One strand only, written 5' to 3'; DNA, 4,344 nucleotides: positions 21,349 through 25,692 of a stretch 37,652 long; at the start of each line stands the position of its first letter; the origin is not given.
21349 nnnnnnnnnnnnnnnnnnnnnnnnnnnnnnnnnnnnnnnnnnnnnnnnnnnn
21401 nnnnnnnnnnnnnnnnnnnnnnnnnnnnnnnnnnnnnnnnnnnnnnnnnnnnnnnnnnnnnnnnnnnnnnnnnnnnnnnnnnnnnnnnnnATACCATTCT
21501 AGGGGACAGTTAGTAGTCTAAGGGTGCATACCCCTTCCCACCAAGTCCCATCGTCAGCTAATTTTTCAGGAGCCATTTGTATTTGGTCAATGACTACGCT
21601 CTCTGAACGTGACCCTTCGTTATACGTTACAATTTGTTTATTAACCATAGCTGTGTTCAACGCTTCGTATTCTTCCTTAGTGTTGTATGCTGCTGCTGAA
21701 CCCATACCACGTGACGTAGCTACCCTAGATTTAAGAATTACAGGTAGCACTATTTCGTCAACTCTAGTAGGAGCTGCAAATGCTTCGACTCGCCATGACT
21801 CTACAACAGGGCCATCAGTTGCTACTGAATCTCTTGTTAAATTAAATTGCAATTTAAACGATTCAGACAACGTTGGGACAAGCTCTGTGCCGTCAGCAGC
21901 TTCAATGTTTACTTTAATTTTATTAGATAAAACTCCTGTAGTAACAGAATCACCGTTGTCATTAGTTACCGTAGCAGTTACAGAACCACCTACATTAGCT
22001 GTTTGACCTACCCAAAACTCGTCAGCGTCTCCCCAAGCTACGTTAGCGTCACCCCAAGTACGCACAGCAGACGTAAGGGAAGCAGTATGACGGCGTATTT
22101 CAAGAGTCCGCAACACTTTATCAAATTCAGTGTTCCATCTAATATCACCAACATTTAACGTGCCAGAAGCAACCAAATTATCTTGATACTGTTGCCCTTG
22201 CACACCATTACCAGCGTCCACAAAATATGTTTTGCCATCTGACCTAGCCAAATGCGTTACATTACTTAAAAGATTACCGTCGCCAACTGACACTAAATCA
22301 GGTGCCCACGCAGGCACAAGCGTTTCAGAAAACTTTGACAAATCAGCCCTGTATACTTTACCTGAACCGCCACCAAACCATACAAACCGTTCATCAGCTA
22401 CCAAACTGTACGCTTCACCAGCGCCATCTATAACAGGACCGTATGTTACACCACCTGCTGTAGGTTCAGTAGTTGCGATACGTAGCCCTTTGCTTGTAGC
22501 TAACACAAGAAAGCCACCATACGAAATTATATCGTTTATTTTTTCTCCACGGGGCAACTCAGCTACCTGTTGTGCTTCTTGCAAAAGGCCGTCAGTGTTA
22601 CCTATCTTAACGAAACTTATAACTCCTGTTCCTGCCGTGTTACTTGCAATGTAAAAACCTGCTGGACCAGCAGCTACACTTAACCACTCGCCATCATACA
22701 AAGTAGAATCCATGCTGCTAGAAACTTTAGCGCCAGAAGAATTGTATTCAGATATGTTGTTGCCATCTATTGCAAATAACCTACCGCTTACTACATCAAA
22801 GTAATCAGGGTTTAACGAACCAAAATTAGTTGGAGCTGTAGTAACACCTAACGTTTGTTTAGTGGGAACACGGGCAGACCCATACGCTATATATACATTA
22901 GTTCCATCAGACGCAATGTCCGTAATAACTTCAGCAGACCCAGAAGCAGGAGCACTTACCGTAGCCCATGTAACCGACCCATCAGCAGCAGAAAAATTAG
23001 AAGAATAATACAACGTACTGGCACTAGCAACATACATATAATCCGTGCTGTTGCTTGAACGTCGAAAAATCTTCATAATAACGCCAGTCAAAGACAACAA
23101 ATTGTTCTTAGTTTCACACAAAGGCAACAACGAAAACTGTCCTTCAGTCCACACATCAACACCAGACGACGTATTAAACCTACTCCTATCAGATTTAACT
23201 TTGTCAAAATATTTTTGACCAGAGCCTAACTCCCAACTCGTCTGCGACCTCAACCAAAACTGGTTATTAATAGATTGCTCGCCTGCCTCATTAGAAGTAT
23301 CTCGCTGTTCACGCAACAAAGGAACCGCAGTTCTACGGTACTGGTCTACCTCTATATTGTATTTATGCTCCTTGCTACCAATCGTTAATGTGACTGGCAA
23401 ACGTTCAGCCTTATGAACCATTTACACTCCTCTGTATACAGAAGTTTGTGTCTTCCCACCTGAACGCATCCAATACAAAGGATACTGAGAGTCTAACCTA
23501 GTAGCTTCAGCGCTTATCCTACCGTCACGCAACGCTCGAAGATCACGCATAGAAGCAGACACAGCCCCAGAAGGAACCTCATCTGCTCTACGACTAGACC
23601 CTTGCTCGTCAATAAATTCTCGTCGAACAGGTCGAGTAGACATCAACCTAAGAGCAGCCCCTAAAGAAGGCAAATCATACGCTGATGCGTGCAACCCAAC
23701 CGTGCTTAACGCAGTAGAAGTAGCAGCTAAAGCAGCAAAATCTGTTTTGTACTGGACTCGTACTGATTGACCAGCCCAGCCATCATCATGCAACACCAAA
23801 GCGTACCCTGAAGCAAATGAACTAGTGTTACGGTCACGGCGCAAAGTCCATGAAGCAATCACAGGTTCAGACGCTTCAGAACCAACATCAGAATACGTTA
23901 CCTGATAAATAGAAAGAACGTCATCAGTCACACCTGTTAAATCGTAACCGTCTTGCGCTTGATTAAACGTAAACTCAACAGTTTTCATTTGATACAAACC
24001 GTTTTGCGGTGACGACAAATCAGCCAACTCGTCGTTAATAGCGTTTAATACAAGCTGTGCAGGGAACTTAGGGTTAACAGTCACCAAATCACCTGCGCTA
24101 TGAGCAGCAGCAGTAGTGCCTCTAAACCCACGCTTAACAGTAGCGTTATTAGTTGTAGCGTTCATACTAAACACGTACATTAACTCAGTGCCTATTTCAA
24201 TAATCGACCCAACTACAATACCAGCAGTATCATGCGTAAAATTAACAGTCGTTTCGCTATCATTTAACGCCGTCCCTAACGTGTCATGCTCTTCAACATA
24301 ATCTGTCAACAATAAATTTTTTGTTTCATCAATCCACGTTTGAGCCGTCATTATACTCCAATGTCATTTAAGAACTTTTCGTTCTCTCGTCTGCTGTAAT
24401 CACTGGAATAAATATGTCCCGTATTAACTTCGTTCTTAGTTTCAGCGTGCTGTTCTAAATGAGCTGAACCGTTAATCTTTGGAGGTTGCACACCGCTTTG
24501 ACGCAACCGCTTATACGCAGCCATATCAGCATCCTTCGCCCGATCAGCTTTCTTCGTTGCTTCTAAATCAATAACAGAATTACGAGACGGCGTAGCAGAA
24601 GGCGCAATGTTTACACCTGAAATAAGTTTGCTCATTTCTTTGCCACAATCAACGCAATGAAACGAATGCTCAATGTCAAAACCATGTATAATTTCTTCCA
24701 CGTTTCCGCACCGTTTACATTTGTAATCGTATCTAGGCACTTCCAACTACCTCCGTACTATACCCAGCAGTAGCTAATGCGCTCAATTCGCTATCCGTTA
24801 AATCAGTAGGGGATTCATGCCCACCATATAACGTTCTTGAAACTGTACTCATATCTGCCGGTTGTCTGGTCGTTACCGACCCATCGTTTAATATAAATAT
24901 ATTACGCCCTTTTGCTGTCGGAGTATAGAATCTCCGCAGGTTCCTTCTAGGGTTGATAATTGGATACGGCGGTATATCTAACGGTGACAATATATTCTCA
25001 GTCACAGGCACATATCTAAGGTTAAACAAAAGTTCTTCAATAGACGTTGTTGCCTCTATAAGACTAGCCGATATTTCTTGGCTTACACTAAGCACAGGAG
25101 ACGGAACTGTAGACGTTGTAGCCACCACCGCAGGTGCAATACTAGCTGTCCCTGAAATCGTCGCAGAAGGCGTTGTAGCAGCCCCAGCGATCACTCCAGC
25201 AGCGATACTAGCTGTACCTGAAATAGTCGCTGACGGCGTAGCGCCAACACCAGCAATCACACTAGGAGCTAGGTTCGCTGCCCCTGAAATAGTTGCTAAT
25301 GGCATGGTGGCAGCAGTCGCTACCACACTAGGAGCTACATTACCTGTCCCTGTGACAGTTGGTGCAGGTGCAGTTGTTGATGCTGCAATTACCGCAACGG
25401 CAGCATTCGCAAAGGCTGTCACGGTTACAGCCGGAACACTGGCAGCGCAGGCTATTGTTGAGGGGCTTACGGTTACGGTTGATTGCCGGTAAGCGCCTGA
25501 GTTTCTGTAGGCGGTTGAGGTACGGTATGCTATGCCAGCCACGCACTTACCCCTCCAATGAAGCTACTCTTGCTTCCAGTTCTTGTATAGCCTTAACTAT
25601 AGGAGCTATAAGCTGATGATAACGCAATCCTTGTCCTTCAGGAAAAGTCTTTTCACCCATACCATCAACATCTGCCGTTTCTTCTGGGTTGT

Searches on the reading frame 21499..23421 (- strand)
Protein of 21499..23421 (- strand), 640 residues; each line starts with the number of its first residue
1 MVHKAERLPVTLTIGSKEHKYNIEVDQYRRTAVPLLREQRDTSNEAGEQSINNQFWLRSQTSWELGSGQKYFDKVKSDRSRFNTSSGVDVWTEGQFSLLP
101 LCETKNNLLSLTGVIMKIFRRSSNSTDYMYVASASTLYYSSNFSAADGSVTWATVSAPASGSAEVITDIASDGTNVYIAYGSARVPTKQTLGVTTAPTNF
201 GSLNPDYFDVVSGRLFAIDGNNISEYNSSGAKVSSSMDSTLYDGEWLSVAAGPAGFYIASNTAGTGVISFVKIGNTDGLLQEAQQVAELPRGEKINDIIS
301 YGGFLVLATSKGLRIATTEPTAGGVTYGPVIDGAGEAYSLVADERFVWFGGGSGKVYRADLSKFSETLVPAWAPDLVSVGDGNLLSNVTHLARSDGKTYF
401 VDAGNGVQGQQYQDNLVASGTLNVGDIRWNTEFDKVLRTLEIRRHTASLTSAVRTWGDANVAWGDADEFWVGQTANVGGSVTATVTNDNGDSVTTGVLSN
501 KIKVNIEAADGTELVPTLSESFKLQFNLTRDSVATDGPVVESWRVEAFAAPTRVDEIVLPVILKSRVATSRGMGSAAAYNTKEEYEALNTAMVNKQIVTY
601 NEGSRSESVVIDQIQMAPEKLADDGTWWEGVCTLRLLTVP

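Call 18: search_protein_families(library=phrogs, proteins=[window:21499-23421:-], max_evalue=0.001)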
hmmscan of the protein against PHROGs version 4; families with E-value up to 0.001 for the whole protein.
window:21499-23421:- (640 aa): 1 family
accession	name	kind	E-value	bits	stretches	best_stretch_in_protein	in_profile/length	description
phrog_11667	-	unknown function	2.2e-50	172.8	1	27-448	48-474/642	-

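Call 43: search_protein_families(library=pfam, proteins=[window:21499-23421:-], max_evalue=0.01)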
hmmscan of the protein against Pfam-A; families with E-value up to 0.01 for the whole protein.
window:21499-23421:- (640 aa): 0 families

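Call 52: search_solved_structures(query=window:21499-23421:-, max_evalue=1)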
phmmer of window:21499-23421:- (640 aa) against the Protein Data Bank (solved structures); distinct sequences matched with E-value up to 1: 0.

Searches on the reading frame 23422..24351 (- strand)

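Call 19: search_protein_families(library=phrogs, proteins=[window:23422-24351:-], max_evalue=0.001)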
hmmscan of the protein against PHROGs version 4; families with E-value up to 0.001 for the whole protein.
window:23422-24351:- (309 aa): 5 families
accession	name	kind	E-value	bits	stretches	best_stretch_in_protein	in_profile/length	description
phrog_7578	-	unknown function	4.4e-68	230.5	1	2-294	3-296/300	-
phrog_1101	-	tail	8.5e-07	28.2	1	24-91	558-629/1405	tail protein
phrog_11439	-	tail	0.00012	21.5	1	24-113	203-295/775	tail fiber protein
phrog_4406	-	head and packaging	0.00033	18.4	1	25-92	1286-1350/3231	virion structural protein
phrog_9851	-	tail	0.0006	18.7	1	19-93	797-870/1092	tail fiber protein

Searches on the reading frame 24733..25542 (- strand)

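Call 19: search_protein_families(library=phrogs, proteins=[window:24733-25542:-], max_evalue=0.001)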
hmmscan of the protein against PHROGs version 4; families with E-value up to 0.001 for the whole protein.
window:24733-25542:- (269 aa): 1 family
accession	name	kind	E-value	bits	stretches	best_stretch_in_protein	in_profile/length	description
phrog_23524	-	unknown function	0.00048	20.5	0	45-265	126-341/342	-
